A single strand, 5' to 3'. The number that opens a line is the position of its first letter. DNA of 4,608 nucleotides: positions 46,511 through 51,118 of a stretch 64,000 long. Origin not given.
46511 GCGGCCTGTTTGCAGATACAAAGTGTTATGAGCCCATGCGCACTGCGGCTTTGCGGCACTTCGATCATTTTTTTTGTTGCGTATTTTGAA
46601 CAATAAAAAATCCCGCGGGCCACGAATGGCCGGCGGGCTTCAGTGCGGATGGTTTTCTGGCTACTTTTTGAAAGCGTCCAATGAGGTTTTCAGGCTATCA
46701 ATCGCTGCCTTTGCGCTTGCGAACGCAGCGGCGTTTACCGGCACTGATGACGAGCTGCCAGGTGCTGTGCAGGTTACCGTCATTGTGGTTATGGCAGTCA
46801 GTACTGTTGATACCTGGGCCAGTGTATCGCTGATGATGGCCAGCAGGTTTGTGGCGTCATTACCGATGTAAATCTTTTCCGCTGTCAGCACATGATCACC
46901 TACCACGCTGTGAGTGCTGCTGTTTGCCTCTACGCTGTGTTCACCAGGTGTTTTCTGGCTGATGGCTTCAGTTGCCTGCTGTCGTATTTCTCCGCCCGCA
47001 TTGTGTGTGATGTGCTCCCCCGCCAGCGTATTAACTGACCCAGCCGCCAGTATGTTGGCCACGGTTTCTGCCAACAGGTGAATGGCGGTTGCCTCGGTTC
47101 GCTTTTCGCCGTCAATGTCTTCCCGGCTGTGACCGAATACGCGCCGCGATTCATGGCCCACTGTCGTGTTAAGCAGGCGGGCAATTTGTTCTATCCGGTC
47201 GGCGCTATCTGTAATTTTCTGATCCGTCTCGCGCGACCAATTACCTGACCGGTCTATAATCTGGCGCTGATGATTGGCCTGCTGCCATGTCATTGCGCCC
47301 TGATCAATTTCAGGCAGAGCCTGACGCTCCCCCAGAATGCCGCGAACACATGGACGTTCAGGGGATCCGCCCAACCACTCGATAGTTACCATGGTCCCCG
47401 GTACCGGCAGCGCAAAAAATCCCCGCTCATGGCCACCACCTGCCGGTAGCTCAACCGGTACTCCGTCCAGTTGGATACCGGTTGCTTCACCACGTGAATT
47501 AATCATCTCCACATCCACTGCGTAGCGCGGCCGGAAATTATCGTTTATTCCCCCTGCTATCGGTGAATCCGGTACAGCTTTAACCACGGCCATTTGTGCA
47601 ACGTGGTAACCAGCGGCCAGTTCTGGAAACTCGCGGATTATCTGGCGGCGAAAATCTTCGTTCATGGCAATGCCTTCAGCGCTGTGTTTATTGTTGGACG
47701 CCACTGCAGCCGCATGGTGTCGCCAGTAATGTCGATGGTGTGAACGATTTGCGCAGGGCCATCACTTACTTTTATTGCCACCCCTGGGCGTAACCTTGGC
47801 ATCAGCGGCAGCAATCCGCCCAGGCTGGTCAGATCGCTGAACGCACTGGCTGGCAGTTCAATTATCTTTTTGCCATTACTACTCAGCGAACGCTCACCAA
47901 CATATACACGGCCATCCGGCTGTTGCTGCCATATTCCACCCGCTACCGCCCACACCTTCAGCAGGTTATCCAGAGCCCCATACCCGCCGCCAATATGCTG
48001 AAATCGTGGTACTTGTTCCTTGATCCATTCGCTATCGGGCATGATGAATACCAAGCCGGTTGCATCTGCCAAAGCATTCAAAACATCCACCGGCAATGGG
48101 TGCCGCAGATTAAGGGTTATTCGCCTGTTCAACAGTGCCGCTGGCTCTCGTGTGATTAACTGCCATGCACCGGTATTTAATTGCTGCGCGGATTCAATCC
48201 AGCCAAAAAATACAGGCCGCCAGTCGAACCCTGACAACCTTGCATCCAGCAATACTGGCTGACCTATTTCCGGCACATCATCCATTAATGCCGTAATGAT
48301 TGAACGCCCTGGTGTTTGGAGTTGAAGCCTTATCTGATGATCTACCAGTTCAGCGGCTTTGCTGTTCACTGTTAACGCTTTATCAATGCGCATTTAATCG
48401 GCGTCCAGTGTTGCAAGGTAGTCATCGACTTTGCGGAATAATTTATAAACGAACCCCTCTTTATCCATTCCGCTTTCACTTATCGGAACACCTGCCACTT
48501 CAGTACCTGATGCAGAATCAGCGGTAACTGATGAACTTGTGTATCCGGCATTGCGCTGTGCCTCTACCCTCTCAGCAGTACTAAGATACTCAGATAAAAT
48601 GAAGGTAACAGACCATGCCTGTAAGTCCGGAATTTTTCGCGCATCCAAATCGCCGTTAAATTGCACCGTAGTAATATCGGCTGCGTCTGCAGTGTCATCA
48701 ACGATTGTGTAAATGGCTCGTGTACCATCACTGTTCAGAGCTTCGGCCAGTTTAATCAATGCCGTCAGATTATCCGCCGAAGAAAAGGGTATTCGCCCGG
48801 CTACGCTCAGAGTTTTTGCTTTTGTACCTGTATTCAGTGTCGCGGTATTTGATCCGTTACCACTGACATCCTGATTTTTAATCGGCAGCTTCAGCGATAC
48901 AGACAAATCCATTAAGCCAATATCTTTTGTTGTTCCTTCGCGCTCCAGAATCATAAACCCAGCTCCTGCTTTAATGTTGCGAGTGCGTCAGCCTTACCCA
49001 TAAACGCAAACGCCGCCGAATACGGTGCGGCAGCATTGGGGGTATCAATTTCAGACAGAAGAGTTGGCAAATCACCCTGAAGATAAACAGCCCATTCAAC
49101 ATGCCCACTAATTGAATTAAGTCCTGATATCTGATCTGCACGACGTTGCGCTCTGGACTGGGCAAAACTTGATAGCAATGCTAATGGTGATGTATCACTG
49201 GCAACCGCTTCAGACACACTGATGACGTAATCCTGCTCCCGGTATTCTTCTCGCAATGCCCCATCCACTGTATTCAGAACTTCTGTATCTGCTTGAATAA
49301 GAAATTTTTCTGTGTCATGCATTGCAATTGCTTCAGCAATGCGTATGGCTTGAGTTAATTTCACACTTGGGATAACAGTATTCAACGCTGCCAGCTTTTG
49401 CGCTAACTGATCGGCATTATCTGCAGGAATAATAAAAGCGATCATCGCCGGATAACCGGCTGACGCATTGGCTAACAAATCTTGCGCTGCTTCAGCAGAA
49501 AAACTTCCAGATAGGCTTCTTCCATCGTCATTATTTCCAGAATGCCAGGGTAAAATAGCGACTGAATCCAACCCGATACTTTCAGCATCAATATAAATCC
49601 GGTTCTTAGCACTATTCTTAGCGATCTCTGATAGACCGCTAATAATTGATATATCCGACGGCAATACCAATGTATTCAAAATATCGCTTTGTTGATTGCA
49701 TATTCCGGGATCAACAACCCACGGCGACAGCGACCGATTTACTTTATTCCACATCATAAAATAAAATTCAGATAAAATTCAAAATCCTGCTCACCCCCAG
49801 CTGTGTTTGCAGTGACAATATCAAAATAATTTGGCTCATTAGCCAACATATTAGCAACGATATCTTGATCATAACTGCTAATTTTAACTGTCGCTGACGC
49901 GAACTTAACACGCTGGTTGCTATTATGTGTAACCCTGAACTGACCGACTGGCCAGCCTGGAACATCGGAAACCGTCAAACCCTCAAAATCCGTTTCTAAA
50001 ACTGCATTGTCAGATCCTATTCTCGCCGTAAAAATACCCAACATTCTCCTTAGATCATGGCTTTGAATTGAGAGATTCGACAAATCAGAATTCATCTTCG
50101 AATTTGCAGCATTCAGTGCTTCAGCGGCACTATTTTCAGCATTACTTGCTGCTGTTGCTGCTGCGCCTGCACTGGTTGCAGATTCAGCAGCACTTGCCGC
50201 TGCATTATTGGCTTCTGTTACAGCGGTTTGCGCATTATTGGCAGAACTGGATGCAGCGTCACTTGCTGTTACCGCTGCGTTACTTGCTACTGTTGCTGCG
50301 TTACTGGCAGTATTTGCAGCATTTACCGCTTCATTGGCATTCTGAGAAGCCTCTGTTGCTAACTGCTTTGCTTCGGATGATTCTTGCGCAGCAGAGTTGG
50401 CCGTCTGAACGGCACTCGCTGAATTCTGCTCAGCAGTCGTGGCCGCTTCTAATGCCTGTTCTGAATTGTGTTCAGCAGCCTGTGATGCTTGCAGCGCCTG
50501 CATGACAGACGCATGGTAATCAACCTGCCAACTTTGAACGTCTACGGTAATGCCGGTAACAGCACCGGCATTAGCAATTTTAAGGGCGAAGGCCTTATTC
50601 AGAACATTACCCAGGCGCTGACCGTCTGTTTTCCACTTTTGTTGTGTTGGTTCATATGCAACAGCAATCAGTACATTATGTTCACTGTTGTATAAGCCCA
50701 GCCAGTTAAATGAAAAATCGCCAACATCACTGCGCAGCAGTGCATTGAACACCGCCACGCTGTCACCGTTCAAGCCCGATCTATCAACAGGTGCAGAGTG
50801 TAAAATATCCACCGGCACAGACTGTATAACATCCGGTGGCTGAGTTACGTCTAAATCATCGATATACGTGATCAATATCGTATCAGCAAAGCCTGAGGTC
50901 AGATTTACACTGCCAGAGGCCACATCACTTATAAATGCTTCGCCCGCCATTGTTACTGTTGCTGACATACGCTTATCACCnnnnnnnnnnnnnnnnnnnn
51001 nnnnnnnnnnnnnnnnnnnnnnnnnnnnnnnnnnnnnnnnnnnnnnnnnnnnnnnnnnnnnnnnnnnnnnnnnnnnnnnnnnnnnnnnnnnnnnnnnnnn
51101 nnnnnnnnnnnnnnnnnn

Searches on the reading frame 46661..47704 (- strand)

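Call 3: search_protein_families(library=pfam, proteins=[window:46661-47704:-], max_evalue=0.1)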
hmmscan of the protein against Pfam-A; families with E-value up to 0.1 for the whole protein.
window:46661-47704:- (347 aa): 2 families
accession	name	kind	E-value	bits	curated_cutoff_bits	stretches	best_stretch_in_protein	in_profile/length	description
PF04717.18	Phage_base_V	-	0.0012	19.6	23.8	1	89-123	39-73/75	Type VI secretion system/phage-baseplate injector OB domain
PF08014.17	MATCAP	-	0.026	13.9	27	1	151-284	41-165/365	Microtubule-associated tyrosine carboxypeptidase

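Call 4: search_protein_families(library=phrogs, proteins=[window:46661-47704:-], max_evalue=0.01)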
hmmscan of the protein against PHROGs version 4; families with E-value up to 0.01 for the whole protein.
window:46661-47704:- (347 aa): 3 families
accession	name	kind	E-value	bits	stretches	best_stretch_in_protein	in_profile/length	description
phrog_4011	-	tail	1e-59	203.1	1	14-344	2-312/315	baseplate protein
phrog_2258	-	tail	1.4e-49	170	1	15-341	239-538/544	baseplate protein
phrog_33385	-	unknown function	2.6e-07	31.4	1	293-343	183-233/243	-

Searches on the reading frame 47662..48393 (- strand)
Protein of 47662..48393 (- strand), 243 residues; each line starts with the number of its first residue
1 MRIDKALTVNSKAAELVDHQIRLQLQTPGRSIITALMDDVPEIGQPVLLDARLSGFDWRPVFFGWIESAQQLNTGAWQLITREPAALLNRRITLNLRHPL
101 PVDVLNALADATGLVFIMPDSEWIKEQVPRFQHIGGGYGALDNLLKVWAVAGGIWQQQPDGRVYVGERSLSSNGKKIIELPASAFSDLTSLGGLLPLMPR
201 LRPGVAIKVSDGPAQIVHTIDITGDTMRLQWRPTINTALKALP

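Call 3: search_protein_families(library=pfam, proteins=[window:47662-48393:-], max_evalue=0.1)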
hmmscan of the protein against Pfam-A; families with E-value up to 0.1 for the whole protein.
window:47662-48393:- (243 aa): 0 families

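Call 4: search_protein_families(library=phrogs, proteins=[window:47662-48393:-], max_evalue=0.01)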
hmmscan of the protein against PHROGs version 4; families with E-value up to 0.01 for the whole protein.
window:47662-48393:- (243 aa): 1 family
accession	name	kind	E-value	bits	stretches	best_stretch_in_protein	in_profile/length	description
phrog_2258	-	tail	2.4e-39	136.2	1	1-234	1-230/544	baseplate protein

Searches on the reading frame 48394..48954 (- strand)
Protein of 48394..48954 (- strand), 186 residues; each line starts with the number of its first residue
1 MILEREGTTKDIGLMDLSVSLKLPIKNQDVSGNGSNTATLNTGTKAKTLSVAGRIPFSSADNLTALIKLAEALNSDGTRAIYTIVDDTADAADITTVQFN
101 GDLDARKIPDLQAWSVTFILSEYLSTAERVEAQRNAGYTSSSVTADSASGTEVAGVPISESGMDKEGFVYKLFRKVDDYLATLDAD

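Call 3: search_protein_families(library=pfam, proteins=[window:48394-48954:-], max_evalue=0.1)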
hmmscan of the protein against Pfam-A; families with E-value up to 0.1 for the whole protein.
window:48394-48954:- (186 aa): 1 family
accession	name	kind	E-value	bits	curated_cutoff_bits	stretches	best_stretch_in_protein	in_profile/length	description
PF25759.1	HP1_ORF34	-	5.1e-38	131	27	1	11-182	9-177/180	Bacteriophage HP1 ORF34 baseplate complex protein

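Call 4: search_protein_families(library=phrogs, proteins=[window:48394-48954:-], max_evalue=0.01)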
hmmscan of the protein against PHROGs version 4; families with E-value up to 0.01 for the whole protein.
window:48394-48954:- (186 aa): 1 family
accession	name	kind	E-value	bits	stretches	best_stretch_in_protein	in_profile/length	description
phrog_1398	-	unknown function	2.8e-38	132.4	1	12-181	13-178/178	-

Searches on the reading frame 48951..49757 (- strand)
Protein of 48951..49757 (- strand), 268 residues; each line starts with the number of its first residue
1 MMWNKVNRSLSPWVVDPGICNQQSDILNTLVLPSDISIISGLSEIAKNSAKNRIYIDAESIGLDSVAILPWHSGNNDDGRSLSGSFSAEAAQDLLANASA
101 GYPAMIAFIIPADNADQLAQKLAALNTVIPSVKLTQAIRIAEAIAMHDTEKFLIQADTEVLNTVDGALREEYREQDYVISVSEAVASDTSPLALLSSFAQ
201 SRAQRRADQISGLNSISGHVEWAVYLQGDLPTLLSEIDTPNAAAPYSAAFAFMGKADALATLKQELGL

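Call 3: search_protein_families(library=pfam, proteins=[window:48951-49757:-], max_evalue=0.1)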
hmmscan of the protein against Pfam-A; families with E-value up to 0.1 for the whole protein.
window:48951-49757:- (268 aa): 1 family
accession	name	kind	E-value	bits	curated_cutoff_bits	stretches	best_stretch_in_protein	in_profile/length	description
PF02764.19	Diphtheria_T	-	0.00092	19.9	27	1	95-156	71-129/166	Diphtheria toxin, T domain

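Call 4: search_protein_families(library=phrogs, proteins=[window:48951-49757:-], max_evalue=0.01)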
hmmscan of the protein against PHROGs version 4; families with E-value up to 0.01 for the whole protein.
window:48951-49757:- (268 aa): 1 family
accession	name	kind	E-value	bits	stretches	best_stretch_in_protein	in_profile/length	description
phrog_1677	-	unknown function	3.9e-15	57.2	1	100-258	105-276/287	-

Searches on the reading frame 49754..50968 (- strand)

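Call 3: search_protein_families(library=pfam, proteins=[window:49754-50968:-], max_evalue=0.1)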
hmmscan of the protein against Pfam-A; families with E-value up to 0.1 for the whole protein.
window:49754-50968:- (404 aa): 3 families
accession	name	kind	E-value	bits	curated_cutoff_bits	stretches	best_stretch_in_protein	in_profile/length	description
PF12571.13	Phage_tail_fib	-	1.8e-11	44.7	23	1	56-153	55-144/150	Phage tail-collar fibre protein, N-terminal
PF09731.14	Mitofilin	-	0.018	14.4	27.4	1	162-290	92-225/614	Mitochondrial inner membrane protein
PF10451.15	Stn1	-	0.023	14.2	21.5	1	124-226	132-232/252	Telomere regulation protein Stn1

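Call 4: search_protein_families(library=phrogs, proteins=[window:49754-50968:-], max_evalue=0.01)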
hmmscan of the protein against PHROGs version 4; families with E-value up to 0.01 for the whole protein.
window:49754-50968:- (404 aa): 16 families
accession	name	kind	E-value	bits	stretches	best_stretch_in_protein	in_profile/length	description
phrog_13388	-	tail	2.3e-29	103.3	1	1-153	2-153/775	tail collar fiber protein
phrog_13714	-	tail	8.1e-25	88.2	1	1-216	1-209/631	tail fiber protein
phrog_8239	-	tail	1.2e-23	85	1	10-155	8-155/642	tail fiber protein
phrog_24573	-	unknown function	4.1e-18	65.9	1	1-155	1-154/780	-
phrog_6043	-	unknown function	1.4e-16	60.9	1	1-153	1-152/814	-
phrog_7489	-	tail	2.5e-16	60.5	1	1-158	1-155/775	tail fiber protein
phrog_4398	-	tail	3e-09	36.8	1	30-272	28-265/613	tail fiber protein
phrog_327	-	tail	3.8e-07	30.8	1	81-323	85-279/618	tail protein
phrog_13980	-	tail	5.1e-06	26.5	1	143-331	174-365/756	tail fiber protein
phrog_38058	-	tail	5.5e-06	25.9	1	156-294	320-458/708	tail fiber protein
phrog_13481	-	tail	1.5e-05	25.1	1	157-304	123-264/596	tail fiber protein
phrog_381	-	tail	0.00029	21.2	1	73-313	75-286/566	tail fiber protein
phrog_4219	-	DNA, RNA and nucleotide metabolism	0.0013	18.1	1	142-290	110-263/867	regulator of chromosome condensation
phrog_24369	-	tail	0.0024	16.5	1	154-360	45-240/1396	tail fiber protein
phrog_25042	-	tail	0.0029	17.1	1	161-304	136-278/632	tail fiber protein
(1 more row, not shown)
